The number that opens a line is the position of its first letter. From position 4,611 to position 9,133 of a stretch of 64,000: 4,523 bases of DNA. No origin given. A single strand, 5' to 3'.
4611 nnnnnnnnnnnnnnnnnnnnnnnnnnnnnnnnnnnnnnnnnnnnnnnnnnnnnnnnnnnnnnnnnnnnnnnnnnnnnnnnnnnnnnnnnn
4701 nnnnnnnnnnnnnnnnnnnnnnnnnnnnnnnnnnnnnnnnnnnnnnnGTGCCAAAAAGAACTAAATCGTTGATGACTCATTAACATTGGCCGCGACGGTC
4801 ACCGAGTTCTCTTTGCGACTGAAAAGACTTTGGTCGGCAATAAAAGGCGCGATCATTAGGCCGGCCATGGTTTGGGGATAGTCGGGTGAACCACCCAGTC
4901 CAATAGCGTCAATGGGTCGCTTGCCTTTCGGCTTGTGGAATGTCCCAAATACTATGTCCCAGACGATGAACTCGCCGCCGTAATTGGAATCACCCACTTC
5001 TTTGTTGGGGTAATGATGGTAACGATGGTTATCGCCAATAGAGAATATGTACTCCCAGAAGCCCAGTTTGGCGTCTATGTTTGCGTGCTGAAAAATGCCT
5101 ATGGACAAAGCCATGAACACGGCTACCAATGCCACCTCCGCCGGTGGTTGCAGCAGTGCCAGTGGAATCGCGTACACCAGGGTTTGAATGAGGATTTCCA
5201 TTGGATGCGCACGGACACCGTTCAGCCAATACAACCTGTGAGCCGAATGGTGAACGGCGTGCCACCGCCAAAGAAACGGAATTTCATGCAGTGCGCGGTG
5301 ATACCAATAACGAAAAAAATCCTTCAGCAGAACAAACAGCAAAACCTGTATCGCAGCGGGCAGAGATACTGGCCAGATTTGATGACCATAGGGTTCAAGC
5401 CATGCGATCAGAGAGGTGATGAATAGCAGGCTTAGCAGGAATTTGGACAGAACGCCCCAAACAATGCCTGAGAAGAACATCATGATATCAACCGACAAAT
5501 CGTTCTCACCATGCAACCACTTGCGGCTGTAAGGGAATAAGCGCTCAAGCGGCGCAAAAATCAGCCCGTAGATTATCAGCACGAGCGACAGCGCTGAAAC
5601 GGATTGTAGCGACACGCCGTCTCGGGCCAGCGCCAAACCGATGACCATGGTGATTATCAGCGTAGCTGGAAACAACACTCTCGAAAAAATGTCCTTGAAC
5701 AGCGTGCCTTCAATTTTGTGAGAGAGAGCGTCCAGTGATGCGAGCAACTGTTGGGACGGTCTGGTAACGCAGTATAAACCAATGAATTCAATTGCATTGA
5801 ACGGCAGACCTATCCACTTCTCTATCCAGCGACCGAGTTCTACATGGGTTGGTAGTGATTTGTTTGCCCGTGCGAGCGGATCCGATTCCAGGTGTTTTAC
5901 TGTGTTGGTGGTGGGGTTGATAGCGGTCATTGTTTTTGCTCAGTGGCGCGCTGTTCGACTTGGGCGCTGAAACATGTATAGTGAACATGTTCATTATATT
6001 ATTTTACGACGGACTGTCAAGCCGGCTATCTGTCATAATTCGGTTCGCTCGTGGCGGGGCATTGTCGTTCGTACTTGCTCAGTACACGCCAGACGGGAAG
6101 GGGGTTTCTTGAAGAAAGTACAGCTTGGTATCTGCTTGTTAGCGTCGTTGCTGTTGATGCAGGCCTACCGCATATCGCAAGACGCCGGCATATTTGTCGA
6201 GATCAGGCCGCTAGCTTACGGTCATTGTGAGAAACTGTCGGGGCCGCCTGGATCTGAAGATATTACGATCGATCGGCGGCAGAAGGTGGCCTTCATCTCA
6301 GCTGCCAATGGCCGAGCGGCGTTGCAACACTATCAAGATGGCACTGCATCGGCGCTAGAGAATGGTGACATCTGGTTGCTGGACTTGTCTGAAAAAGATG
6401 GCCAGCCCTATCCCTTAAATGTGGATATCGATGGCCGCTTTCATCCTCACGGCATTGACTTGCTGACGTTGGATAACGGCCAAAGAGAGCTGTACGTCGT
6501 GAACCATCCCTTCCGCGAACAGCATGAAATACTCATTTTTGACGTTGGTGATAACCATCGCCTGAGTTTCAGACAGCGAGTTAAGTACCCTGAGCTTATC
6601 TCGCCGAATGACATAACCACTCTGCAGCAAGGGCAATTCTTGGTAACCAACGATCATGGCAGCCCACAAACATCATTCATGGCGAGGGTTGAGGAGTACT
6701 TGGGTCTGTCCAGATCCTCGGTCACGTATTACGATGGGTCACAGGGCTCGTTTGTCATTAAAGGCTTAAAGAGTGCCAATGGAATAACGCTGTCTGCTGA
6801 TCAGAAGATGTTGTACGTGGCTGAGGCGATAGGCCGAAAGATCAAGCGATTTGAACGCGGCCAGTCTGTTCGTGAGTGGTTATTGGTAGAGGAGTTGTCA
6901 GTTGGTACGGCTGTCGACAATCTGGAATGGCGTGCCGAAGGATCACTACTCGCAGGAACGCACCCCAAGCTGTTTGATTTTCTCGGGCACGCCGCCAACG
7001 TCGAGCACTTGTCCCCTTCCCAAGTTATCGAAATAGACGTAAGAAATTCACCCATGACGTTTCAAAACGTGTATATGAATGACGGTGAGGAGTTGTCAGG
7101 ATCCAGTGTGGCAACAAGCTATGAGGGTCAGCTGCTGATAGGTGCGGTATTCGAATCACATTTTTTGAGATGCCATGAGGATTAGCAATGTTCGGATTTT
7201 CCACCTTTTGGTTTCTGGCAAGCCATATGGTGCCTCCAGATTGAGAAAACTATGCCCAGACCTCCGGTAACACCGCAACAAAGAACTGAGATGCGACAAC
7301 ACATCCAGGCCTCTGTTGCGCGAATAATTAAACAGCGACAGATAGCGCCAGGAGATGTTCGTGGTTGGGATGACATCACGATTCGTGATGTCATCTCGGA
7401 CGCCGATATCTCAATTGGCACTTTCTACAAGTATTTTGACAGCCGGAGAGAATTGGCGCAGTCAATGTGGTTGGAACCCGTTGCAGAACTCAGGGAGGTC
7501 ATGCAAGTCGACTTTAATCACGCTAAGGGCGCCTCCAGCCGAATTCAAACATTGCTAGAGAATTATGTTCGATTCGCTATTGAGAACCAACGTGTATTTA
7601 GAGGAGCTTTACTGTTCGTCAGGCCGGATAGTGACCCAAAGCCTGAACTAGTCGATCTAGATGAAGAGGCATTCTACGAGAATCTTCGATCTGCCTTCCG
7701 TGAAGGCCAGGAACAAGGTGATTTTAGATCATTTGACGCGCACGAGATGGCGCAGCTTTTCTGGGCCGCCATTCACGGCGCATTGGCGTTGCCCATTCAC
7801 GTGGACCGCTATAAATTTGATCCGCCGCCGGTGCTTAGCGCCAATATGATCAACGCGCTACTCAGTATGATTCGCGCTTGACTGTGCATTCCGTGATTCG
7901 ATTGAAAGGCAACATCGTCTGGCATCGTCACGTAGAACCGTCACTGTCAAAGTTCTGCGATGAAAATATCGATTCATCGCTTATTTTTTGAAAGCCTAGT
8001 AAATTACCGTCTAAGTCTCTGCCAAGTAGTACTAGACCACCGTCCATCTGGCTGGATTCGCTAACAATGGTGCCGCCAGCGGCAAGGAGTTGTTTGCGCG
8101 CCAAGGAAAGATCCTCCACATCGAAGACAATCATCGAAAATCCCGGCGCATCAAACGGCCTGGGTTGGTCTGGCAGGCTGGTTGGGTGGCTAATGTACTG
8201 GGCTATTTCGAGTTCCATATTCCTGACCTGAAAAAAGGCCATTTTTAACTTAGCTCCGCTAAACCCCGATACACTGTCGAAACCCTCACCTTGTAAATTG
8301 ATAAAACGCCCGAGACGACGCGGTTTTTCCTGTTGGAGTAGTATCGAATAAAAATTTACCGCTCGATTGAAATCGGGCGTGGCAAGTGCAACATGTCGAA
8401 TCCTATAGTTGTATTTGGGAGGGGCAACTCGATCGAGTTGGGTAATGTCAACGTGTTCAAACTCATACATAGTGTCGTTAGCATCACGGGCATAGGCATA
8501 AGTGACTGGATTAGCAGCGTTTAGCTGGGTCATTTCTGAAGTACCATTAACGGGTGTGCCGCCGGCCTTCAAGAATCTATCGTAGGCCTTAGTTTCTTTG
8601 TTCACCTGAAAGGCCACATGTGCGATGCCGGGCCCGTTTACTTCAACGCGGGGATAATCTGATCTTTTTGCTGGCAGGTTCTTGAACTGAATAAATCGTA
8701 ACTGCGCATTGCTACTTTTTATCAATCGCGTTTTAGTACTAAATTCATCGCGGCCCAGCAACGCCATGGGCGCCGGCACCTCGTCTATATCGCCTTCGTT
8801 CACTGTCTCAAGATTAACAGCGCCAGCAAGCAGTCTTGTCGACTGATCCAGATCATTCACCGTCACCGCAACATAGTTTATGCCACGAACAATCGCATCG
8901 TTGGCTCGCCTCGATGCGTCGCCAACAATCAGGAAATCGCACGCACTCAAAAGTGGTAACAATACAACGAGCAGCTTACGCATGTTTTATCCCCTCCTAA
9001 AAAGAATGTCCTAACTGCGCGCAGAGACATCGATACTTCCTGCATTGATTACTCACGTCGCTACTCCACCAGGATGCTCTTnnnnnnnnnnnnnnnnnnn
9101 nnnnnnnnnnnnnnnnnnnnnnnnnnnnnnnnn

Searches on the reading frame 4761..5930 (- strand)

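Call 31: search_protein_families(library=pfam, proteins=[window:4761-5930:-], max_evalue=0.00001)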
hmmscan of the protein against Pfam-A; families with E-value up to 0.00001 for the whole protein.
window:4761-5930:- (389 aa): 1 family
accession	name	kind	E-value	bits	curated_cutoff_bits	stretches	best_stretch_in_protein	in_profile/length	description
PF04116.19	FA_hydroxylase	-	3.8e-30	105.5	31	1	196-330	1-132/132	Fatty acid hydroxylase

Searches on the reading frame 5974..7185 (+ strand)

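Call 31: search_protein_families(library=pfam, proteins=[window:5974-7185:+], max_evalue=0.00001)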
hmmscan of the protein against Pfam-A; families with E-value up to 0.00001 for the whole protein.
window:5974-7185:+ (403 aa): 1 family
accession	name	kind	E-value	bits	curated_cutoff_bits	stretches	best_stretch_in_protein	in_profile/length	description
PF01731.26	Arylesterase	-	1.6e-16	60.7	21.3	1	212-294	1-82/86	Arylesterase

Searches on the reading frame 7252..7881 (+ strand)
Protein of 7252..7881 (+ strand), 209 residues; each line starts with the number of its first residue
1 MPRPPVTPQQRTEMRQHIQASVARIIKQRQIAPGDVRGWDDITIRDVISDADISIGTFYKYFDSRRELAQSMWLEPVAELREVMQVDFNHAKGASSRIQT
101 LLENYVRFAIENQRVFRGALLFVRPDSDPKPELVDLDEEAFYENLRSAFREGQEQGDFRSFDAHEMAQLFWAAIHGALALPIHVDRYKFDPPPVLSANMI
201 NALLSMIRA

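Call 31: search_protein_families(library=pfam, proteins=[window:7252-7881:+], max_evalue=0.00001)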
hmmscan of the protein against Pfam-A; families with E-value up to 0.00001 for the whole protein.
window:7252-7881:+ (209 aa): 1 family
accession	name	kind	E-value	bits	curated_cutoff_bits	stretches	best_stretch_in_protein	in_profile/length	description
PF00440.29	TetR_N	-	7.5e-07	29.3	24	1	37-71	12-46/47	Bacterial regulatory proteins, tetR family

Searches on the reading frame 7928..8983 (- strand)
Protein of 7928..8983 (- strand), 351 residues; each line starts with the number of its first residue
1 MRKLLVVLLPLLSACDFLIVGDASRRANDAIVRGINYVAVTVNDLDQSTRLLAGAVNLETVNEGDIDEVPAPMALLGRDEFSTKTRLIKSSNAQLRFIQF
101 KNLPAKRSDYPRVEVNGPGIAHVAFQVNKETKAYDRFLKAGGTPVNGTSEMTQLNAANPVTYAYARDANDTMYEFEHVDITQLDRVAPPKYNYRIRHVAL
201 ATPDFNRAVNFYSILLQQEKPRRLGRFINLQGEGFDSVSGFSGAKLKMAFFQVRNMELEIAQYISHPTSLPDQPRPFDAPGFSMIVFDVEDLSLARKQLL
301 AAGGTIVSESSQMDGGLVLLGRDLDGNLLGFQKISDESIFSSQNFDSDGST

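Call 31: search_protein_families(library=pfam, proteins=[window:7928-8983:-], max_evalue=0.00001)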
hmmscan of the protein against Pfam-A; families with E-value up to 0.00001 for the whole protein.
window:7928-8983:- (351 aa): 3 families
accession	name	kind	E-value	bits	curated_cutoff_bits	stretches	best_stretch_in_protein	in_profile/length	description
PF00903.31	Glyoxalase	-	3.9e-16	60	20.6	1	194-330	1-120/121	Glyoxalase/Bleomycin resistance protein/Dioxygenase superfamily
PF13669.12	Glyoxalase_4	-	2.3e-10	41.2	27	0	196-310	1-97/109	Glyoxalase/Bleomycin resistance protein/Dioxygenase superfamily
PF18029.7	Glyoxalase_6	-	7.1e-06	27.1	23.6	0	198-327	2-101/106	Glyoxalase-like domain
